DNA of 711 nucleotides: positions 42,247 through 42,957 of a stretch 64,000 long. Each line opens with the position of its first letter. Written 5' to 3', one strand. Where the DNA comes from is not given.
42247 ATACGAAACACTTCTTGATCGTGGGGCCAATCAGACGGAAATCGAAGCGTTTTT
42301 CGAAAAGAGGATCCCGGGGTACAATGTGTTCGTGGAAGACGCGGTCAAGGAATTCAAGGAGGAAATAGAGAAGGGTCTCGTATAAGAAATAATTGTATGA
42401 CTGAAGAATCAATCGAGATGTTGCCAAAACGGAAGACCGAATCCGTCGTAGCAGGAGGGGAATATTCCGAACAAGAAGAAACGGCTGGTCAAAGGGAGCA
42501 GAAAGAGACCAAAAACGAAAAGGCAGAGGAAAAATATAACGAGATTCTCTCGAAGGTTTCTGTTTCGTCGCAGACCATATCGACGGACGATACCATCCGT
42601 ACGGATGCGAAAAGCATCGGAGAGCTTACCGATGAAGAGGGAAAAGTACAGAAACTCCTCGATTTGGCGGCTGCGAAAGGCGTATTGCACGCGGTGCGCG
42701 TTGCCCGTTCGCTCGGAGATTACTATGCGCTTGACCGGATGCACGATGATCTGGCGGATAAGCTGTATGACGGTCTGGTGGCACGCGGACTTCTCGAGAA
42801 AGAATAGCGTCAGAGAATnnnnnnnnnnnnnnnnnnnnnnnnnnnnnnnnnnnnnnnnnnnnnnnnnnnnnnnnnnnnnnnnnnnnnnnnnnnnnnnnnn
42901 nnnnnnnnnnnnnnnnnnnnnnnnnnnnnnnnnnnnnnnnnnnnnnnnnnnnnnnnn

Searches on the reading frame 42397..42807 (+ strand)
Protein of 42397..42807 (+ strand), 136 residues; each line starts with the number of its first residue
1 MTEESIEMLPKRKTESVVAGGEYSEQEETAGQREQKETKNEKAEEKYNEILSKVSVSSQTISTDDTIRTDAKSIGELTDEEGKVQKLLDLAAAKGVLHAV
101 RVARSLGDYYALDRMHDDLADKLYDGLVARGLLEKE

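Call 6: search_protein_families(library=pfam, proteins=[window:42397-42807:+], max_evalue=0.01)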
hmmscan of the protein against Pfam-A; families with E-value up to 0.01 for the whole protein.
window:42397-42807:+ (136 aa): 0 families

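Call 61: search_protein_families(library=padloc, proteins=[window:42397-42807:+], max_evalue=0.01)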
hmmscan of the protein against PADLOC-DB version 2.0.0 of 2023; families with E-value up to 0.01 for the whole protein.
window:42397-42807:+ (136 aa): 0 families

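Call 62: search_protein_families(library=ncbifam, proteins=[window:42397-42807:+], max_evalue=0.1)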
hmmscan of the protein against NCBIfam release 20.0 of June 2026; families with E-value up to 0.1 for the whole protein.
window:42397-42807:+ (136 aa): 2 families
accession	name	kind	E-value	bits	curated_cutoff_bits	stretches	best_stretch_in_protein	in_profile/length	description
NF004452.0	PRK05785.1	equivalog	0.029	13.8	207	1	37-99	5-67/228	hypothetical protein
TIGR00029.2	S20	equivalog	0.048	14.3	33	0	33-105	14-75/84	30S ribosomal protein S20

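Call 80: search_solved_structures(query=A4, max_evalue=10)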
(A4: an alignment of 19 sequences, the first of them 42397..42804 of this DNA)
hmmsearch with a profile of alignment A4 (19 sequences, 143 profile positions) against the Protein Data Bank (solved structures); distinct sequences matched with E-value up to 10: 0.

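Call 81: search_protein_families(library=pfam, alignment_id=A4, max_evalue=1)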
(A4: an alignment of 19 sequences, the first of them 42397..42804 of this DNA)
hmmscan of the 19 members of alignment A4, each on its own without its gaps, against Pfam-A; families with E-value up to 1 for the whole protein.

A. member 1, window:42397-42804:+ (136 aa): 3 families
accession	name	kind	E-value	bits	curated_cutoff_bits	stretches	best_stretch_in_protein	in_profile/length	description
PF01649.23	Ribosomal_S20p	-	0.11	13.6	29.5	0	77-105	46-74/83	Ribosomal protein S20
PF18055.7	RPN6_N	-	0.11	13.3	26.5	1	34-91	3-58/117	26S proteasome regulatory subunit RPN6 N-terminal domain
PF10960.13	Holin_BhlA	-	0.15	12.5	22.6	1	33-74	30-68/70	BhlA holin family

B. families by the number of members that match (of 19 scanned): 27 families (the first 25 are shown)
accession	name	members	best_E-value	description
PF01649.23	Ribosomal_S20p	4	0.051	Ribosomal protein S20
PF10752.14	DUF2533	1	0.014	Protein of unknown function (DUF2533)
PF02560.19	Cyanate_lyase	1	0.015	Cyanate lyase C-terminal domain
PF10232.14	Med8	1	0.018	Mediator of RNA polymerase II transcription complex subunit 8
PF24224.1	DUF7440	1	0.018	Family of unknown function (DUF7440)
PF16006.10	NUSAP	1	0.018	Nucleolar and spindle-associated protein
PF03255.19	ACCA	1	0.019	Acetyl co-enzyme A carboxylase carboxyltransferase-like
PF09790.15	Hyccin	1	0.023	Hyccin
PF23067.1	MG280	1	0.027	Uncharacterised protein MG280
PF02575.21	YbaB_DNA_bd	1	0.042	YbaB/EbfC DNA-binding family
PF22745.1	Nlig-Ia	1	0.059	DNA ligase-like, N-terminal NAD+-binding domain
PF25771.1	CC_CEP152-bind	1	0.068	CEP63/DEUP1, CEP152 binding coiled coil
PF19880.4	DUF6353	1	0.071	Family of unknown function (DUF6353)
PF01442.23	Apolipoprotein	1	0.073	Apolipoprotein A1/A4/E domain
PF13701.12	DDE_Tnp_1_4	1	0.076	Transposase DDE domain group 1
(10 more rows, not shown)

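Call 88: find_homologous_proteins(query=A4, max_evalue=0.001)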
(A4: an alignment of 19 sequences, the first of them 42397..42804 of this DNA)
Query A4 (19 sequences) (136 aa, profile of the alignment): 212 proteins with E <= 0.001 among 5743 candidates; the best 120 are listed.
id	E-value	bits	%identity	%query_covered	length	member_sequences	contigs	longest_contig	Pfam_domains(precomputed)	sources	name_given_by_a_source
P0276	1.4e-33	135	56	96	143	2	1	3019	-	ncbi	-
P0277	1.4e-33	135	55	96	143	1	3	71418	-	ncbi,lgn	-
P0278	2.3e-33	134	56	96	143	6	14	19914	-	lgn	-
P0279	1.3e-31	128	100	100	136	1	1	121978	-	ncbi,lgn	-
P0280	5.5e-31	126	51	94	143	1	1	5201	-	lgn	-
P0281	7.9e-31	126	62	74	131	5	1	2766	-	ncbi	-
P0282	3.9e-30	123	37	38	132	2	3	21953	-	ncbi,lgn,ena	-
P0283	4.0e-30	123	35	38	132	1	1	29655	-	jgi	-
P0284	4.3e-30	123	51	97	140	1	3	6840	-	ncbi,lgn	-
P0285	6.8e-30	123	50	97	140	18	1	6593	-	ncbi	-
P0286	1.5e-29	122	63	74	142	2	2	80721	-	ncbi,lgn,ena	-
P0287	2.1e-29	121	61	78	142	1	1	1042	-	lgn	-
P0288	2.2e-29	121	31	72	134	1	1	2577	-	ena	-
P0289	2.3e-29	121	62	75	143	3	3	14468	PF06640.17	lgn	-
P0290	2.4e-29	121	57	99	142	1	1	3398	-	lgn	-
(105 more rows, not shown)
